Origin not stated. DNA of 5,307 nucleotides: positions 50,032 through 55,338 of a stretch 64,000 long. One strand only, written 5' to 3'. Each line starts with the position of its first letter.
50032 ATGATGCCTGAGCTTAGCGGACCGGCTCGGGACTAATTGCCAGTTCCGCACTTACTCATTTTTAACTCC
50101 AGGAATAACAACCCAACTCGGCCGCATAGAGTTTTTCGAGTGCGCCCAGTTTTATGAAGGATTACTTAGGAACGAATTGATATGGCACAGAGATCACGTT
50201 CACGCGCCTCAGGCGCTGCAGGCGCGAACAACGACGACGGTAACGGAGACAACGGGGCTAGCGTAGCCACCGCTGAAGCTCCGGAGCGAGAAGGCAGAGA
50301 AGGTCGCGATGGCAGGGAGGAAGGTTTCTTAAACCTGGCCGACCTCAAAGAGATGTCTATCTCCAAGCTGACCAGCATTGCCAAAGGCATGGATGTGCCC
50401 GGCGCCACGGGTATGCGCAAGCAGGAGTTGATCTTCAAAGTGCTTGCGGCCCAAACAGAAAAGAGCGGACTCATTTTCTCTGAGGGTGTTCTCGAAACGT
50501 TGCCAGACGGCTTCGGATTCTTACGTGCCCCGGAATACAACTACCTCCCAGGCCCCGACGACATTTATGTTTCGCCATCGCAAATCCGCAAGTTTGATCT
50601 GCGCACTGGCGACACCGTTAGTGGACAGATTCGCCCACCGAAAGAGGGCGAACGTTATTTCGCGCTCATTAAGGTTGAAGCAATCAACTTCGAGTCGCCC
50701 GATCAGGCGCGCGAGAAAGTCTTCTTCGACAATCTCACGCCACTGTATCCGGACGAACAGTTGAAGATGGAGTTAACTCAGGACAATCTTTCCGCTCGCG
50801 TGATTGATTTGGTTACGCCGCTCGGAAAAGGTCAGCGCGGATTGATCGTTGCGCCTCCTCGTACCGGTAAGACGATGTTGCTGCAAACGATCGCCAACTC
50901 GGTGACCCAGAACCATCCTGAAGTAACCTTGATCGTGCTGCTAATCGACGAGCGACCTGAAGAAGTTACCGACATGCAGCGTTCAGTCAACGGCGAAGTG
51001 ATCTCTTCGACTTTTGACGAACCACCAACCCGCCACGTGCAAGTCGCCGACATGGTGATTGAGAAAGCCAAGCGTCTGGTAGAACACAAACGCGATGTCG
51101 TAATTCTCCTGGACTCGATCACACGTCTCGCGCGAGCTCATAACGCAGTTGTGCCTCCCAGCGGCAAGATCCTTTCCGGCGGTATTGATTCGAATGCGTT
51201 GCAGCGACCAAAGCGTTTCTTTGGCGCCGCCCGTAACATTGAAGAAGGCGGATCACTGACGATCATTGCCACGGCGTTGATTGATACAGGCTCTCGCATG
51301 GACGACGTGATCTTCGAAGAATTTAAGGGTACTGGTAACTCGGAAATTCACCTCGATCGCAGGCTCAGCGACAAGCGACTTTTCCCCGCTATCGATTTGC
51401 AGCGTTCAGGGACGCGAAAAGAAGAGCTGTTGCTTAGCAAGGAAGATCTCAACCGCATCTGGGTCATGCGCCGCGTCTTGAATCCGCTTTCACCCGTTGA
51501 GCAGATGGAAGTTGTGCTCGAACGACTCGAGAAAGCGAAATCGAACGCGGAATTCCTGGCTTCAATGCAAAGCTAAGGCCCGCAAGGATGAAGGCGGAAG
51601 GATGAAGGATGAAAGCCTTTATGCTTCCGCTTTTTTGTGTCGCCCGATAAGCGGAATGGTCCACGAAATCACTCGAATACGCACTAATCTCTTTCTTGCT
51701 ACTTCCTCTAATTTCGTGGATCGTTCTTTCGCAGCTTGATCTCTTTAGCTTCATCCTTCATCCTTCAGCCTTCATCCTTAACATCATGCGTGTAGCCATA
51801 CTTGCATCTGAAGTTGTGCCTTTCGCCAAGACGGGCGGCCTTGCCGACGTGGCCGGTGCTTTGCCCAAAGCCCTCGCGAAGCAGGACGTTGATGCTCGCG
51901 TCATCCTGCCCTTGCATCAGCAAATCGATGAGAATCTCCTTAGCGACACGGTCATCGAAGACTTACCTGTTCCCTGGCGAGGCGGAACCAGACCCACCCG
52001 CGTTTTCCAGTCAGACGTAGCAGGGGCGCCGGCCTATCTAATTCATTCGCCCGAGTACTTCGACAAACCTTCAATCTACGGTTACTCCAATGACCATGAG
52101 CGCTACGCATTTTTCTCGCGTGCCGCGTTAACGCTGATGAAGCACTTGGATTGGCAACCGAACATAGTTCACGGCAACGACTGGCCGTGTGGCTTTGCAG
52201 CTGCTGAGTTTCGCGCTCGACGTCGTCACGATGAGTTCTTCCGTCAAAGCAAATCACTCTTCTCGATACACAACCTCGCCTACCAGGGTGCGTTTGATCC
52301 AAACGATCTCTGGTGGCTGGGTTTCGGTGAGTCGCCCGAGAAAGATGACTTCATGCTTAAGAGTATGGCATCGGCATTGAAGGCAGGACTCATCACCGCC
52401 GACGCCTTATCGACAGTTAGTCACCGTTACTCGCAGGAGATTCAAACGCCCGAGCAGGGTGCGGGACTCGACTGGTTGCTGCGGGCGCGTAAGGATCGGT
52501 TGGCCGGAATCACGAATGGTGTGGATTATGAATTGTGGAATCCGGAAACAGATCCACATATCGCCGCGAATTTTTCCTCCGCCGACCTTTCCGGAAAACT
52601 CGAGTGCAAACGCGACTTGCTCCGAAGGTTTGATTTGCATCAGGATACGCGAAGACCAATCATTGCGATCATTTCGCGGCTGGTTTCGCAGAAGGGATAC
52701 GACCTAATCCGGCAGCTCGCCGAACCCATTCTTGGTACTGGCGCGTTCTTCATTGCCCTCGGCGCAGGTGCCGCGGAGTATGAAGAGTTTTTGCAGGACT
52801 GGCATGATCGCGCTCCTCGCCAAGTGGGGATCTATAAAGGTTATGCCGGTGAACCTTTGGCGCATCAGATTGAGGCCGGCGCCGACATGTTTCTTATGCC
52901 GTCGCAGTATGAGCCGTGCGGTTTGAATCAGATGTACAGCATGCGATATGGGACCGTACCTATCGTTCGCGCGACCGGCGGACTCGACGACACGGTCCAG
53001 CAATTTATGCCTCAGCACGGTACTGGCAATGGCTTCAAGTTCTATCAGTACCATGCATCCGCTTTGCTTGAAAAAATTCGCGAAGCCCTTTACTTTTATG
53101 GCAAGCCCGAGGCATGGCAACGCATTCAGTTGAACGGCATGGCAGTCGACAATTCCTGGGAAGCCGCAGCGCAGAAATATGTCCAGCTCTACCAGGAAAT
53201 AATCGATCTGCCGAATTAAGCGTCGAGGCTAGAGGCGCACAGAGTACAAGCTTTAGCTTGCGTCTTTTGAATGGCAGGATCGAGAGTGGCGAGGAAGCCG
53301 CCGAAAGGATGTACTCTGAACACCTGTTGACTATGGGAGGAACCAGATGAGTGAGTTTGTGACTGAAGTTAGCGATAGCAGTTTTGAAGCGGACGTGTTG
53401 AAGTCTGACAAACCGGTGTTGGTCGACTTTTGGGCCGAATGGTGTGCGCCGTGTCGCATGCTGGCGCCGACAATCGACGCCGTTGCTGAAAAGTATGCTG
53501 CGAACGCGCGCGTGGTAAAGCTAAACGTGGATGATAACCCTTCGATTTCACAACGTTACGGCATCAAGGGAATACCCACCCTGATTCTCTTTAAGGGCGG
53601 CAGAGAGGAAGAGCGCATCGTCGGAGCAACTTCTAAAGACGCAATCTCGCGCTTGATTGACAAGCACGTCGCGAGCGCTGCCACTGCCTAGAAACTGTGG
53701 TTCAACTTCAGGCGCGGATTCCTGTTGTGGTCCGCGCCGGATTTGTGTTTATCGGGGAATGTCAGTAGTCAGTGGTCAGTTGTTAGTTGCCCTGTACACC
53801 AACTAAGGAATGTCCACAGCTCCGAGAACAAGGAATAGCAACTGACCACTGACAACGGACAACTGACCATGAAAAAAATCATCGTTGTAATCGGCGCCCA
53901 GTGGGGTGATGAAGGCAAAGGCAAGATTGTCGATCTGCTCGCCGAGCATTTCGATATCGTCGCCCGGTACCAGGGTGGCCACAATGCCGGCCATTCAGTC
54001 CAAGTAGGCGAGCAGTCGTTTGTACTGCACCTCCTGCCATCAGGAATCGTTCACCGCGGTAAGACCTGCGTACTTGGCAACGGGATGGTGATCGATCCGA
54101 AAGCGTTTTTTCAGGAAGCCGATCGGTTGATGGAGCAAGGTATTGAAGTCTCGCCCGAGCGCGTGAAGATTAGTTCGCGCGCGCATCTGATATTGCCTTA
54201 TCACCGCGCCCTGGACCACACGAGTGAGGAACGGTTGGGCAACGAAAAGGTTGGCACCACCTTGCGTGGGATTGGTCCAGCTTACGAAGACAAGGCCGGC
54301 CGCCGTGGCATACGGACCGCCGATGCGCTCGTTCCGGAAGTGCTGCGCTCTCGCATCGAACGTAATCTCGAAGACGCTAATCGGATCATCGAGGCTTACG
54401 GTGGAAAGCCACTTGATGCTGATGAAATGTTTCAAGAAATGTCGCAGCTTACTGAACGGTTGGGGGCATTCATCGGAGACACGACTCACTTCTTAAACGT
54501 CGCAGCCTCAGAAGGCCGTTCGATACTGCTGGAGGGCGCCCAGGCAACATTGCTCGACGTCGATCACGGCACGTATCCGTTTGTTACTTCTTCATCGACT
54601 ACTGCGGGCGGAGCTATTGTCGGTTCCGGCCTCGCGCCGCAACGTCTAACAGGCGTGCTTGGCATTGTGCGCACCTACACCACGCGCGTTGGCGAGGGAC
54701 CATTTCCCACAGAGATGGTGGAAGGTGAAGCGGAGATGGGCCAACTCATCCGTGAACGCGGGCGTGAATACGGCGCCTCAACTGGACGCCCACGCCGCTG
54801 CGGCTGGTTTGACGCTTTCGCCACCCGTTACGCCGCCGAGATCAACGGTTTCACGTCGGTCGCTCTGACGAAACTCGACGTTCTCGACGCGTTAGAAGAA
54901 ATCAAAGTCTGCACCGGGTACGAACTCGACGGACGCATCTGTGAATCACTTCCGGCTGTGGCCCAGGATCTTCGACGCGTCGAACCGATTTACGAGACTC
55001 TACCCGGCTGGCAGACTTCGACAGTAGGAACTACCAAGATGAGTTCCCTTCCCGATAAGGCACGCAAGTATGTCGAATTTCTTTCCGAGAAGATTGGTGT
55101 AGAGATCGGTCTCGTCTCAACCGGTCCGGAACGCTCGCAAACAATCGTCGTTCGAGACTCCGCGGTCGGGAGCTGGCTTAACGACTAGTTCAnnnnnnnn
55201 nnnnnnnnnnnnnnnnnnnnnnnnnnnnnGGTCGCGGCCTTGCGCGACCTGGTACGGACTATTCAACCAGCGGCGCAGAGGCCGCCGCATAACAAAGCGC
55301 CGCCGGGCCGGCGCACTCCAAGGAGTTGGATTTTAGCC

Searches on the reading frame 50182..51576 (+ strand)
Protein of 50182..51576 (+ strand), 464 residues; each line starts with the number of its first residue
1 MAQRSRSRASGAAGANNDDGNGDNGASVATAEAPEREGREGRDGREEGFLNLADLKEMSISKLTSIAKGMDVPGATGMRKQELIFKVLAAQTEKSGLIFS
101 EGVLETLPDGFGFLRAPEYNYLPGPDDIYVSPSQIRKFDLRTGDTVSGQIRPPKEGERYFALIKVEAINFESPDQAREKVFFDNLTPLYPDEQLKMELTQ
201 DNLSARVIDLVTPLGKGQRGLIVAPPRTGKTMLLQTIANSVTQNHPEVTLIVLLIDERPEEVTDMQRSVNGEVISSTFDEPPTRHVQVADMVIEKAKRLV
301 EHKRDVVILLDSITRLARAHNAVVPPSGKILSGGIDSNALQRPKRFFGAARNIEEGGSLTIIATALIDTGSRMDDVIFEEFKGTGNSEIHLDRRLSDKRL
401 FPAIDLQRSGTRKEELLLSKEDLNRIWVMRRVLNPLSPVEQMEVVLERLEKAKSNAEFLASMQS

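Call 96: search_protein_families(library=pfam, proteins=[window:50182-51576:+], max_evalue=0.00001)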
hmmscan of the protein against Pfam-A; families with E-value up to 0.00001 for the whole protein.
window:50182-51576:+ (464 aa): 3 families
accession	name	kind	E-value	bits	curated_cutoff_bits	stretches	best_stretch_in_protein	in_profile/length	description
PF07497.18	Rho_RNA_bind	-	4.3e-34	116.6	27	1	101-174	2-73/73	Rho termination factor, RNA-binding domain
PF00006.31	ATP-synt_ab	-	2e-27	96.7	29.5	1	206-409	3-211/213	ATP synthase alpha/beta family, nucleotide-binding domain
PF07498.18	Rho_N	-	5e-16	58.8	24.9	1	54-96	1-43/43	Rho termination factor, N-terminal domain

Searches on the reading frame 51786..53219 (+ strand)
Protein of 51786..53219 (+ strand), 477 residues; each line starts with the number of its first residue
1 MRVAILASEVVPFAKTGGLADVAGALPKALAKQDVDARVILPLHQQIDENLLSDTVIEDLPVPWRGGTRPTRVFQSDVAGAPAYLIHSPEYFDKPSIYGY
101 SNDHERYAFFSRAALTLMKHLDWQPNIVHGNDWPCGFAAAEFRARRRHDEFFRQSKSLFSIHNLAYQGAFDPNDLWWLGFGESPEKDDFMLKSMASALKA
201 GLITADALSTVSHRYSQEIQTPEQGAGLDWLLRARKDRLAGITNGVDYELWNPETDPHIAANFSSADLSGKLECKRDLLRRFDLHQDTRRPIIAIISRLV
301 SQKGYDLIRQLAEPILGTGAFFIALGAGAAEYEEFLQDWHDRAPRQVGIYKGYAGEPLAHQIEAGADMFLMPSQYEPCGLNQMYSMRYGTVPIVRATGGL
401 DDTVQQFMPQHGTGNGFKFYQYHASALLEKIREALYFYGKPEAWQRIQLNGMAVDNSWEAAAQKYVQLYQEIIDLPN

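Call 96: search_protein_families(library=pfam, proteins=[window:51786-53219:+], max_evalue=0.00001)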
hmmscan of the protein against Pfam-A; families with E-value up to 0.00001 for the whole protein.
window:51786-53219:+ (477 aa): 3 families
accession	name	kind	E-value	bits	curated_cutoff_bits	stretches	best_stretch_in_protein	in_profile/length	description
PF08323.17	Glyco_transf_5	-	9.5e-70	235.4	22.7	1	2-233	1-238/239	Starch synthase catalytic domain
PF00534.26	Glycos_transf_1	-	5.1e-13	49.4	26.4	1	282-436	7-157/172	Glycosyl transferases group 1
PF13692.12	Glyco_trans_1_4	-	3.4e-06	27.8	27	1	290-434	1-139/142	Glycosyl transferases group 1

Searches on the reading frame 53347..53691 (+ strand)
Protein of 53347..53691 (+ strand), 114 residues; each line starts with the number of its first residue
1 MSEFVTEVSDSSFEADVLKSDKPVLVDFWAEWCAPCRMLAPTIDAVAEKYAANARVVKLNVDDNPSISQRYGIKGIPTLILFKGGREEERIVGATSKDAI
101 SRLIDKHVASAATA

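Call 96: search_protein_families(library=pfam, proteins=[window:53347-53691:+], max_evalue=0.00001)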
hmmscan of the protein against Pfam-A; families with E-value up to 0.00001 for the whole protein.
window:53347-53691:+ (114 aa): 4 families
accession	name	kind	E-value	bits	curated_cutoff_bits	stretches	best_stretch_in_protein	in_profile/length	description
PF00085.26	Thioredoxin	-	5.3e-33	113.6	23.5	1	5-105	2-102/103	Thioredoxin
PF13098.12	Thioredoxin_2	-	3e-11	44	27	1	19-103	3-103/104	Thioredoxin-like domain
PF13905.12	Thioredoxin_8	-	3.3e-09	37.4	27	1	22-64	2-46/94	Thioredoxin-like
PF00578.27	AhpC-TSA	-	4.1e-06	27.2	26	1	16-69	22-75/124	AhpC/TSA family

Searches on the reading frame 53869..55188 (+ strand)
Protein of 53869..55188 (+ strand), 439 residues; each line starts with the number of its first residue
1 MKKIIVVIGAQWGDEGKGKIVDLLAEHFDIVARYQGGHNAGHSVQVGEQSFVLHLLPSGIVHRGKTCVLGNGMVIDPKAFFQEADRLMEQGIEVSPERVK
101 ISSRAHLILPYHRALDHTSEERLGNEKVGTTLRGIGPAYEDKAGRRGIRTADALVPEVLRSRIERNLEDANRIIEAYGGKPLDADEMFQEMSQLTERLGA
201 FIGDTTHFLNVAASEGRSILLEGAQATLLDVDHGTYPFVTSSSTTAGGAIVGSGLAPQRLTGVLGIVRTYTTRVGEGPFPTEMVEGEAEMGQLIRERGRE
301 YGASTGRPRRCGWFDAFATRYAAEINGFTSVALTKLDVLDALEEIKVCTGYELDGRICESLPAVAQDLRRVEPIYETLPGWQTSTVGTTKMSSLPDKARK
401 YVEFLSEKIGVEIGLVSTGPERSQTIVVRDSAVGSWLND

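Call 96: search_protein_families(library=pfam, proteins=[window:53869-55188:+], max_evalue=0.00001)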
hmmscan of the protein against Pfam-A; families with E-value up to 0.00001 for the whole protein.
window:53869-55188:+ (439 aa): 1 family
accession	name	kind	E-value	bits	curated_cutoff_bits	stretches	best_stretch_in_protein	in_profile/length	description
PF00709.27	Adenylsucc_synt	-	1.3e-179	597.7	27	1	6-426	1-416/416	Adenylosuccinate synthetase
